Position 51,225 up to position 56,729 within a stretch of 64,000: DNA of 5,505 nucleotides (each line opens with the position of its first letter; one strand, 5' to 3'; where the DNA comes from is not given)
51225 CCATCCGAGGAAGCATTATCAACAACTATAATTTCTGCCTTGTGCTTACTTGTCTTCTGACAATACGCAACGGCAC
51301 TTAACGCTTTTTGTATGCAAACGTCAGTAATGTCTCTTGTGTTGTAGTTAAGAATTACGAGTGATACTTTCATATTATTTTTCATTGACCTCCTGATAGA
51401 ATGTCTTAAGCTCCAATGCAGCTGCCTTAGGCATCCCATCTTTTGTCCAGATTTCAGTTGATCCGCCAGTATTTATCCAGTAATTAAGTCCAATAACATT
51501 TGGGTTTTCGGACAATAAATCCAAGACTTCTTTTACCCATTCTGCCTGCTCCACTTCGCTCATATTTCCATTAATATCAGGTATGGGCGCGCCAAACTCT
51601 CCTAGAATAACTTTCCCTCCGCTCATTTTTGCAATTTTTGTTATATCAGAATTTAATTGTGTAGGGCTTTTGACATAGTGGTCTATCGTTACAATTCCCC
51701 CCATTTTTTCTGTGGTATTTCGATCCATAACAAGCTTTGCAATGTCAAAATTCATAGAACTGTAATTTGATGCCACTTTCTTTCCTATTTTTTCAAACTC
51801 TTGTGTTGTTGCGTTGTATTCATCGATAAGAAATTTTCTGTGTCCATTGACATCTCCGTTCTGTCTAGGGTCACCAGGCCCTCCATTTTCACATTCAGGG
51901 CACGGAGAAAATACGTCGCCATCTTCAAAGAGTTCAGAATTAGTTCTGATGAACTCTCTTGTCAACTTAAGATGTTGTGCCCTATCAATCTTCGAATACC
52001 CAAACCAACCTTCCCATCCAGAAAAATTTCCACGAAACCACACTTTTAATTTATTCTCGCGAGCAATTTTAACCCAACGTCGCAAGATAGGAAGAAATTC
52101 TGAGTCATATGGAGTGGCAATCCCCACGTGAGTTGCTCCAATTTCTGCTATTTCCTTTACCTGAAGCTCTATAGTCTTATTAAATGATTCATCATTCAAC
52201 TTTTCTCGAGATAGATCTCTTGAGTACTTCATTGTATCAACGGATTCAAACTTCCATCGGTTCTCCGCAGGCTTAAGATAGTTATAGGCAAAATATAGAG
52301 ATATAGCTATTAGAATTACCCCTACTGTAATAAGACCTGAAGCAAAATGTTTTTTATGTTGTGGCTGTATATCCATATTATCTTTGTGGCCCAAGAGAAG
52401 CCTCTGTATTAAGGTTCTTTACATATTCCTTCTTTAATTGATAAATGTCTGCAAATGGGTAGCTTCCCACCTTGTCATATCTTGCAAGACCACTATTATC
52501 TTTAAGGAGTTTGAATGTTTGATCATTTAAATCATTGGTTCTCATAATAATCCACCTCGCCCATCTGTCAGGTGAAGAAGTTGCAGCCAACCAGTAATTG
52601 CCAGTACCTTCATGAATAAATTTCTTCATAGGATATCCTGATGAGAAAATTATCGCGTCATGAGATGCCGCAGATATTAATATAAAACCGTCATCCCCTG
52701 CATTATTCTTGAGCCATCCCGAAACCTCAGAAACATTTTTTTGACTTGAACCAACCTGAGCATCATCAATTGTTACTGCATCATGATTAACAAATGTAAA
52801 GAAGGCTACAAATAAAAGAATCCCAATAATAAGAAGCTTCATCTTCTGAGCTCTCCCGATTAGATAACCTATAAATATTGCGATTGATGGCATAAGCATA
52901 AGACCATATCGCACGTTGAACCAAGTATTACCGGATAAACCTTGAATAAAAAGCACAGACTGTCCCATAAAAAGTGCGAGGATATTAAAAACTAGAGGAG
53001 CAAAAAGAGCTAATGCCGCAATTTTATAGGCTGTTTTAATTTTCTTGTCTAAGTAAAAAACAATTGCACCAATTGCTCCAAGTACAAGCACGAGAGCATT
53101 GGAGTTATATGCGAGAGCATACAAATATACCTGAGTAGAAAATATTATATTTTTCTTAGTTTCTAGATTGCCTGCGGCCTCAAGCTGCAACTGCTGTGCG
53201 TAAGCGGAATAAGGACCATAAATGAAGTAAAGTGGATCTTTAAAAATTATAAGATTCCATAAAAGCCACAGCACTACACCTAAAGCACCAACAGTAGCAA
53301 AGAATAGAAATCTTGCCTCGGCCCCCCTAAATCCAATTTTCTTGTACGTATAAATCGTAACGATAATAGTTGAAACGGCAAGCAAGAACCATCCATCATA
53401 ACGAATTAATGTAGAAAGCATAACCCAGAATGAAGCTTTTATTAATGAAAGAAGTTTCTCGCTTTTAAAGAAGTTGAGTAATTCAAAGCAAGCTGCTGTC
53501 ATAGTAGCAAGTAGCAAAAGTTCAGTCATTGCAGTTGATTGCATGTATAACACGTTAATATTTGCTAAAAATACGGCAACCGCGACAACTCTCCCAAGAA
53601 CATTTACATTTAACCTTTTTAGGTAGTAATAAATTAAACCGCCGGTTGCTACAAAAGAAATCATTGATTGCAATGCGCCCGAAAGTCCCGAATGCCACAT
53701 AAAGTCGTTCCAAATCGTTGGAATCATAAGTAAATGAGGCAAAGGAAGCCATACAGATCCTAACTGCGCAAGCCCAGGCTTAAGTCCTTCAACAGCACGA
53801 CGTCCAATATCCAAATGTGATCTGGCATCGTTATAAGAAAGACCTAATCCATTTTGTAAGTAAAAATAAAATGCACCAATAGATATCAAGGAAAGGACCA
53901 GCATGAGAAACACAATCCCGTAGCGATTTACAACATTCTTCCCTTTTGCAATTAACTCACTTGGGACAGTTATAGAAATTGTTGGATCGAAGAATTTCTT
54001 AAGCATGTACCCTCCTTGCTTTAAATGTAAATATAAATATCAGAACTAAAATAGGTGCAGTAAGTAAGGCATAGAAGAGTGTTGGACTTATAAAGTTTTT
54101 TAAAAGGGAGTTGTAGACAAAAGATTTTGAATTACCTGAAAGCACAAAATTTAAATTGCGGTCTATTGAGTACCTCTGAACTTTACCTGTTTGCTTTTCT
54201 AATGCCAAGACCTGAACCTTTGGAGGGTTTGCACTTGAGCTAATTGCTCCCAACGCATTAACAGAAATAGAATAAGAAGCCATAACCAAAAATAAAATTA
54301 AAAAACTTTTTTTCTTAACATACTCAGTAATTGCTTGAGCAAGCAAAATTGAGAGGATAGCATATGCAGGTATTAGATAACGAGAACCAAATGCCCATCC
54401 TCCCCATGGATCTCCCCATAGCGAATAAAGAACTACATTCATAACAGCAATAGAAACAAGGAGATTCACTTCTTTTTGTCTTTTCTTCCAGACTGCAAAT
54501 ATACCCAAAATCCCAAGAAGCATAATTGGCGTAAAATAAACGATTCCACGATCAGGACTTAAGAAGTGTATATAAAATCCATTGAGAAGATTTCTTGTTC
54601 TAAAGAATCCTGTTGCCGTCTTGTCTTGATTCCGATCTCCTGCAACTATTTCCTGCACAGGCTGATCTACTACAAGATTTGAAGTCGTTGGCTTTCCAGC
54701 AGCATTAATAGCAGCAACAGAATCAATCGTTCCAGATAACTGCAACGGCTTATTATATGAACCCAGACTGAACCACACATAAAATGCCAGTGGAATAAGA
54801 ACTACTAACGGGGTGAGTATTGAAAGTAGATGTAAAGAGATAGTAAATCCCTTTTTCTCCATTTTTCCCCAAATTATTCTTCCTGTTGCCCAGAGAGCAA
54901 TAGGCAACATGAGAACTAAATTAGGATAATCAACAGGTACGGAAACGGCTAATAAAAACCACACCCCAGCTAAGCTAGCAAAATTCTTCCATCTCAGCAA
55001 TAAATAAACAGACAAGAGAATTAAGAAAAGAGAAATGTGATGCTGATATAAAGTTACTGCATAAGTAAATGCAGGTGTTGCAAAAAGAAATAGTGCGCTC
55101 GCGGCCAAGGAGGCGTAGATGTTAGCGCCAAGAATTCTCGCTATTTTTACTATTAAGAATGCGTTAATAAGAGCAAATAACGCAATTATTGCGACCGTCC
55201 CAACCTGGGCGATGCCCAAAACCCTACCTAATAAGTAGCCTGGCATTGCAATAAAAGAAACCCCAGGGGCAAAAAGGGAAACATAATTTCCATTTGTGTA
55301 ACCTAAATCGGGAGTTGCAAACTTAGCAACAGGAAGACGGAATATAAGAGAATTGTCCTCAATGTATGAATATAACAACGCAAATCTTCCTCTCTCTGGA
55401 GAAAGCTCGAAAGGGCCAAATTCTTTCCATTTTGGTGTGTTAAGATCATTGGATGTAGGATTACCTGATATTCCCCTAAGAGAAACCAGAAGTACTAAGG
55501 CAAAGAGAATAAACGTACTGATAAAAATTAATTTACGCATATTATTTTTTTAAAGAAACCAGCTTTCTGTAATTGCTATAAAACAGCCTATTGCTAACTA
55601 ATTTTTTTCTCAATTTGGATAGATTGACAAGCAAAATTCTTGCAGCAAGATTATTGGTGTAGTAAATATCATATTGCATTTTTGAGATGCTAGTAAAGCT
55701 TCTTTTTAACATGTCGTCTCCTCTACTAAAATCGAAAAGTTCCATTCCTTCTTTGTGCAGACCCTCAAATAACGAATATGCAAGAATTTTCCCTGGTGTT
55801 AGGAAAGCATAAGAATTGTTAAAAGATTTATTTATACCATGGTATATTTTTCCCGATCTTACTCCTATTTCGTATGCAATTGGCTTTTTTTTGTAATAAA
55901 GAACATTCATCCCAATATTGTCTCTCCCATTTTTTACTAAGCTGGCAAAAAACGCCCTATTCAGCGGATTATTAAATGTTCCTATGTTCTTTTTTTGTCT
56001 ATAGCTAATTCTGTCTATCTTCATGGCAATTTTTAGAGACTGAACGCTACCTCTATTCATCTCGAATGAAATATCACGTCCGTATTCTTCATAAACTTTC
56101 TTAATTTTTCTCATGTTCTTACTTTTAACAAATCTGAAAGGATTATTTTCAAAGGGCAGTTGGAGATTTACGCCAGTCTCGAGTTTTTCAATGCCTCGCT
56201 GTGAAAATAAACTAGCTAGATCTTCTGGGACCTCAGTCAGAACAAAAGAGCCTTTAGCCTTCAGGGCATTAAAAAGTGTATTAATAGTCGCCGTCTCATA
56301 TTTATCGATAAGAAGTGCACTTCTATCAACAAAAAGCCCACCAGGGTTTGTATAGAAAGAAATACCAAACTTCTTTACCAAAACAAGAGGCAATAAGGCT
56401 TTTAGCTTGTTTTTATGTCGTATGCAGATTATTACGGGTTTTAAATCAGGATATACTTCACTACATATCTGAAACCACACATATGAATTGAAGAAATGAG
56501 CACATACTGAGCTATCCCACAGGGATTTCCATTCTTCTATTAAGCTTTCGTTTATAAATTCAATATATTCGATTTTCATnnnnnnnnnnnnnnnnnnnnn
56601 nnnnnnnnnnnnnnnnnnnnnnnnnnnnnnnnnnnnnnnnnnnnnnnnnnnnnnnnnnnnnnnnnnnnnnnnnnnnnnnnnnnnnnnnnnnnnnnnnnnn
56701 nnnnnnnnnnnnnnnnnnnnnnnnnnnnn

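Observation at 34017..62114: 28-kb envelope glycan / protein-glycosylation cluster built from three sets of paralogs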

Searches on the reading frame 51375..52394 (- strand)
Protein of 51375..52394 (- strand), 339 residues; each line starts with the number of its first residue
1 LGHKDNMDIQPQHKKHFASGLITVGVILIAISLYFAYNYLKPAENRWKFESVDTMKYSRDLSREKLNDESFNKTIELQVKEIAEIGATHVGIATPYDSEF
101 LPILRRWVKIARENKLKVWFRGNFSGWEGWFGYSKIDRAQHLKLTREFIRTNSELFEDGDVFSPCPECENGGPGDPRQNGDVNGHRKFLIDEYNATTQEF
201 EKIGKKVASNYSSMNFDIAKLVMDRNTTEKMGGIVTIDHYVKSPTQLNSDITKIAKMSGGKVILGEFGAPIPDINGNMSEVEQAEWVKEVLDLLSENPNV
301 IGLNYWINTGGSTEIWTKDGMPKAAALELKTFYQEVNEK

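Call 5: search_protein_families(library=pfam, proteins=[window:51375-52394:-], max_evalue=0.01)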
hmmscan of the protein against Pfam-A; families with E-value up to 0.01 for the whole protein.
window:51375-52394:- (339 aa): 0 families

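Call 8: search_protein_families(library=ncbifam, proteins=[window:51375-52394:-], max_evalue=0.01)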
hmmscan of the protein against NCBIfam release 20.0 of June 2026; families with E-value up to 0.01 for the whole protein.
window:51375-52394:- (339 aa): 0 families

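Call 30: search_protein_families(library=pfam, proteins=[window:51375-52394:-], max_evalue=1)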
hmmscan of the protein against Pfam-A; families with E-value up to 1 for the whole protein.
window:51375-52394:- (339 aa): 2 families
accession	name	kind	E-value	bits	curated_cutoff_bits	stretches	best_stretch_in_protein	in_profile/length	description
PF24065.1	REV3_N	-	0.21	12.3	29.9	1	234-253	6-25/50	DNA polymerase zeta catalytic subunit, N-terminal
PF09049.15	SNN_transmemb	-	0.35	11.5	25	0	19-32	9-22/32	Stannin transmembrane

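Call 32: search_solved_structures(query=window:51375-52394:-, max_evalue=1)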
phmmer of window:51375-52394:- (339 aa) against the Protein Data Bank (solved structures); distinct sequences matched with E-value up to 1: 4.
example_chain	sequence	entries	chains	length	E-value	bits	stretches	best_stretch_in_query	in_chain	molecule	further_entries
5xrw_C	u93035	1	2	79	0.19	13.8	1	220-283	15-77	FliY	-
8qpl_A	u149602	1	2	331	0.21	13.7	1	208-292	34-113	5,10-methylenetetrahydromethanopterin reductase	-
8qq8_A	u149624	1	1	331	0.21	13.7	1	208-292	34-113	5,10-methylenetetrahydromethanopterin reductase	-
8qpm_A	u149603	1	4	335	0.21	13.6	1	208-292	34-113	5,10-methylenetetrahydromethanopterin reductase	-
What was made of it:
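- On GH5 / any classified GH family, for 51375 (X): The window copy has no Pfam or PDB hit (calls 5, 30, 32).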

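Call 41: search_protein_representatives(protein=window:51375-52394:-)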
Query: 339 residues. Proteins with E-value up to 0.001 (for the whole library): 457; up to 1e-10: 298; up to 1e-30: 126. The best 150 are listed.
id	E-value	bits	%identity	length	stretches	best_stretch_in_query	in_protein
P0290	6.1e-123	426.5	57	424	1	16-325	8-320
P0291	9.5e-122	422.5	57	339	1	26-334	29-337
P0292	5.9e-120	416.6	59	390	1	42-334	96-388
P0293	5.5e-119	413.5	60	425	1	37-329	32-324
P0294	6.3e-114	396.8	60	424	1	45-335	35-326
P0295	1.8e-113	395.3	60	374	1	41-334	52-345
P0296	1.2e-112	392.6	58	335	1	45-333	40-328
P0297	2.8e-103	361.8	51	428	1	42-334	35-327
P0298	1.1e-98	346.7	53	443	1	41-333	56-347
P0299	1.7e-97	342.8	52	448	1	36-333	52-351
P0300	7.1e-91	321.0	52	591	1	45-334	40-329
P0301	8.1e-91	320.8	48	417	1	37-336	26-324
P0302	2.0e-90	319.5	48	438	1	47-335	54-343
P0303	3.0e-89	315.7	49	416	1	34-334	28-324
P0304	1.4e-88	313.5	47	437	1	32-334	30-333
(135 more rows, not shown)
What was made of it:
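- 51375..52394 (-): Operon 3: membrane-anchored extracytoplasmic 'X' domain, a putative clan GH-A-like glycoside hydrolase of an unclassified family. 457 homologues (call 41).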

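Call 44: search_solved_structures(query=A3, max_evalue=10)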
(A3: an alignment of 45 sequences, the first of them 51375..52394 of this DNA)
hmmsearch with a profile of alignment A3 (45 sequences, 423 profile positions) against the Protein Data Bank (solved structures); distinct sequences matched with E-value up to 10: 28.
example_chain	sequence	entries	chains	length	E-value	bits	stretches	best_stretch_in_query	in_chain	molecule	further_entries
6fhe_A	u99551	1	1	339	0.00085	21.4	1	234-308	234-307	Synthetic construct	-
9hfj_A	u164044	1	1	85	0.0035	19.3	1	333-407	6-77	SusC homolog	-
9gbc_A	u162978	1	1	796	0.026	16.5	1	333-413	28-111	TonB-linked outer membrane receptor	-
6gpa_A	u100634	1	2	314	0.058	15.3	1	239-303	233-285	Arabinogalactan endo-beta-1,4-galactanase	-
6gp5_A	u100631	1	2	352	0.068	15.1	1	239-303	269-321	Arabinogalactan endo-beta-1,4-galactanase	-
3w25_A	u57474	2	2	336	0.18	13.7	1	238-313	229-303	Glycoside hydrolase family 10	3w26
3w24_A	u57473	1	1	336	0.18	13.7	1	238-313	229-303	Glycoside hydrolase family 10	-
6xxw_A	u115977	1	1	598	0.18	13.7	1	240-307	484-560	Beta-glucuronidase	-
1h8l_A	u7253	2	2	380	0.24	13.3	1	335-407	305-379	CARBOXYPEPTIDASE GP180 RESIDUES 503-882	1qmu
6b02_A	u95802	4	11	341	0.39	12.6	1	293-421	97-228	Farnesyl diphosphate synthase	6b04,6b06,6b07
5xrw_C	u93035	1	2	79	0.4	12.5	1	217-278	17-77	FliY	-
1uwy_A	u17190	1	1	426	0.47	12.3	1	334-396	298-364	CARBOXYPEPTIDASE M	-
2vdx_A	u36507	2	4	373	0.66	11.8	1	221-312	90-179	CORTICOSTEROID-BINDING GLOBULIN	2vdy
4c49_A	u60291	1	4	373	0.66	11.8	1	221-312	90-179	CORTICOSTEROID-BINDING GLOBULIN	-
4bb2_A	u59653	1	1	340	0.9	11.4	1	221-312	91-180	CORTICOSTEROID-BINDING GLOBULIN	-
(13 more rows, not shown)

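Call 68: search_protein_families(library=pfam, alignment_id=A3, max_evalue=0.05)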
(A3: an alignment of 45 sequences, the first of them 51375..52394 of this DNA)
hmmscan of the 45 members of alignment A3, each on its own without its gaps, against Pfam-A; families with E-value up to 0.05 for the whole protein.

A. member 1, window:51375-52394:- (339 aa): 0 families

B. families by the number of members that match (of 45 scanned): 21 families
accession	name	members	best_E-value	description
PF13620.12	CarboxypepD_reg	26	2.4e-12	Carboxypeptidase regulatory-like domain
PF13715.12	CarbopepD_reg_2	25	4.6e-10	CarboxypepD_reg-like domain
PF11790.14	Glyco_hydro_cc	9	3e-05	Glycosyl hydrolase catalytic core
PF16371.11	MetallophosN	6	0.00023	N terminal of Calcineurin-like phosphoesterase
PF15976.11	CooC_C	5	0.013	CS1-pili formation C-terminal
PF25020.1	TTR_TEN1-4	3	0.00011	Teneurin TTR-like domain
PF23374.1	Fn3_arc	2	0.00039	Archaeal fibronectin-III type-like domain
PF20598.4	DUF6795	1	0.0014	Domain of unknown function (DUF6795)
PF08308.17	PEGA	1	0.0071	PEGA domain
PF02369.22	Big_1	1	0.012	Bacterial Ig-like domain (group 1)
PF20755.2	DUF6834_C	1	0.013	Domain of unknown function (DUF6834), C-terminal domain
PF13963.11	Transpos_assoc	1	0.018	Transposase-associated domain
PF04275.20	P-mevalo_kinase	1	0.018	Phosphomevalonate kinase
PF25718.1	Mycobacteriophage_73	1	0.019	Mycobacteriophage L5 gene 73 protein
PF11302.14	DUF3104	1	0.022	Protein of unknown function (DUF3104)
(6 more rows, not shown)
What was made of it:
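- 51375..52394 (-): 9 of 45 members hit PF11790 Glyco_hydro_cc (call 68).
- On GH5 / any classified GH family, for 51375 (X): 9 of 45 family members hit PF11790 Glyco_hydro_cc, best 3e-5 (call 68).
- Evidence that X is a hydrolase is weaker (calls 44, 68).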

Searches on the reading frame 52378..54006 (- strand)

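Call 5: search_protein_families(library=pfam, proteins=[window:52378-54006:-], max_evalue=0.01)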
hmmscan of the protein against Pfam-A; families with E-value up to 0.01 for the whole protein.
window:52378-54006:- (542 aa): 1 family
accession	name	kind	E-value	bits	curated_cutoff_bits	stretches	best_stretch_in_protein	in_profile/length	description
PF06916.18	FAM210A-B_dom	-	0.0082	17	26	0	21-58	2-41/88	FAM210A/B-like domain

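Call 8: search_protein_families(library=ncbifam, proteins=[window:52378-54006:-], max_evalue=0.01)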
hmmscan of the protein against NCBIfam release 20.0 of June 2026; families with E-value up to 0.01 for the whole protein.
window:52378-54006:- (542 aa): 0 families

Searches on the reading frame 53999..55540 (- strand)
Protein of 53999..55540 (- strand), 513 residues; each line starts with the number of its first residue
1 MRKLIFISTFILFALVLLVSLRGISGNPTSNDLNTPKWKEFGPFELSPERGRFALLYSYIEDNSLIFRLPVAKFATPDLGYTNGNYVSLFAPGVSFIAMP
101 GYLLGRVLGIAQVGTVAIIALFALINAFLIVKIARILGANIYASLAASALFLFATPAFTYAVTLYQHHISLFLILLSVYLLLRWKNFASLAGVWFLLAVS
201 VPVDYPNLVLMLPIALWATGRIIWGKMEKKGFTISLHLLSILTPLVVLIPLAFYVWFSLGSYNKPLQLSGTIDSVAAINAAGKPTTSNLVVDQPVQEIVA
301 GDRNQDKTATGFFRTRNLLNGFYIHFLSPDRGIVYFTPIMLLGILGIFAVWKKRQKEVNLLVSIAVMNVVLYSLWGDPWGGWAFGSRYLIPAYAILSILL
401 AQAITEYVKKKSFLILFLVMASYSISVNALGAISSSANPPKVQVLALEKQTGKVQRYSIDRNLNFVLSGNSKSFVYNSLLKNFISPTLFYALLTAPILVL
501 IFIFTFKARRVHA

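Call 5: search_protein_families(library=pfam, proteins=[window:53999-55540:-], max_evalue=0.01)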
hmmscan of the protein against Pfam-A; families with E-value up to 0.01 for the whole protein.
window:53999-55540:- (513 aa): 0 families

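Call 8: search_protein_families(library=ncbifam, proteins=[window:53999-55540:-], max_evalue=0.01)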
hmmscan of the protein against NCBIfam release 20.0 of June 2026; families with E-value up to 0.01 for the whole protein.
window:53999-55540:- (513 aa): 1 family
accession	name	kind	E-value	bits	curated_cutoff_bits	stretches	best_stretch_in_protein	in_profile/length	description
NF047440.1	LA3751_2_3_fam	subfamily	4e-10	39.1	200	2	328-431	278-385/460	LA_3751/LA_3752 family putative glycosyltransferase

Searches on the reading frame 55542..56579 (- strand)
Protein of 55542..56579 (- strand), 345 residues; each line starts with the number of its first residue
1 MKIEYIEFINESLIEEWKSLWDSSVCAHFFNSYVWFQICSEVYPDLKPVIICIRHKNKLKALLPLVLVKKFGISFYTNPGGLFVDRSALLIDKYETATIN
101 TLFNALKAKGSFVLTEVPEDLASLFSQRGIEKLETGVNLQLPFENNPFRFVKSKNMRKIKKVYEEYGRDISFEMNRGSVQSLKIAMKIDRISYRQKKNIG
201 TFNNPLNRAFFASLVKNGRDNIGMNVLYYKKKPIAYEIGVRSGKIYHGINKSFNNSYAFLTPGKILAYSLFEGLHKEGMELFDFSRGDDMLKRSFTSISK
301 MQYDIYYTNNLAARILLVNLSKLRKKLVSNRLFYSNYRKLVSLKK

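Call 5: search_protein_families(library=pfam, proteins=[window:55542-56579:-], max_evalue=0.01)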
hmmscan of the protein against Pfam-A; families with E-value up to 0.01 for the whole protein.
window:55542-56579:- (345 aa): 1 family
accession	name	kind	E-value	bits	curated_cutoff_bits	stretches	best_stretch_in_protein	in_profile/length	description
PF13480.13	Acetyltransf_6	-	4e-17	63.1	22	1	154-293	5-143/143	Acetyltransferase (GNAT) domain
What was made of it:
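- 55542..56579 (-): Operon 3: GNAT Acetyltransf_6 (FemAB-like/CelD-like) acyl- or aminoacyl-transferase. PF13480 4e-17 (call 5).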

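Call 8: search_protein_families(library=ncbifam, proteins=[window:55542-56579:-], max_evalue=0.01)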
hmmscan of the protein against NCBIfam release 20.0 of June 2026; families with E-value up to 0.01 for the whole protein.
window:55542-56579:- (345 aa): 0 families

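Call 75: search_solved_structures(query=window:55542-56579:-, max_evalue=1)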
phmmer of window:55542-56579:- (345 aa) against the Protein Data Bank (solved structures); distinct sequences matched with E-value up to 1: 3.
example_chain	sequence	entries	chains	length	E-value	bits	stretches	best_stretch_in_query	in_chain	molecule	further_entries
7w1r_A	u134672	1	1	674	0.63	12.4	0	232-280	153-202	ATP-dependent RNA helicase SUPV3L1, mitochondrial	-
3rc3_A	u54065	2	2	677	0.64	12.4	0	232-280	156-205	ATP-dependent RNA helicase SUPV3L1, mitochondrial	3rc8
9vc8_A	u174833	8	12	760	0.76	12.1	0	232-280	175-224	ATP-dependent RNA helicase SUPV3L1, mitochondrial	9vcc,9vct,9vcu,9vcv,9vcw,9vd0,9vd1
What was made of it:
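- On FemABX aminoacyl transferases: There is no NCBIfam or PDB match (calls 8, 75).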
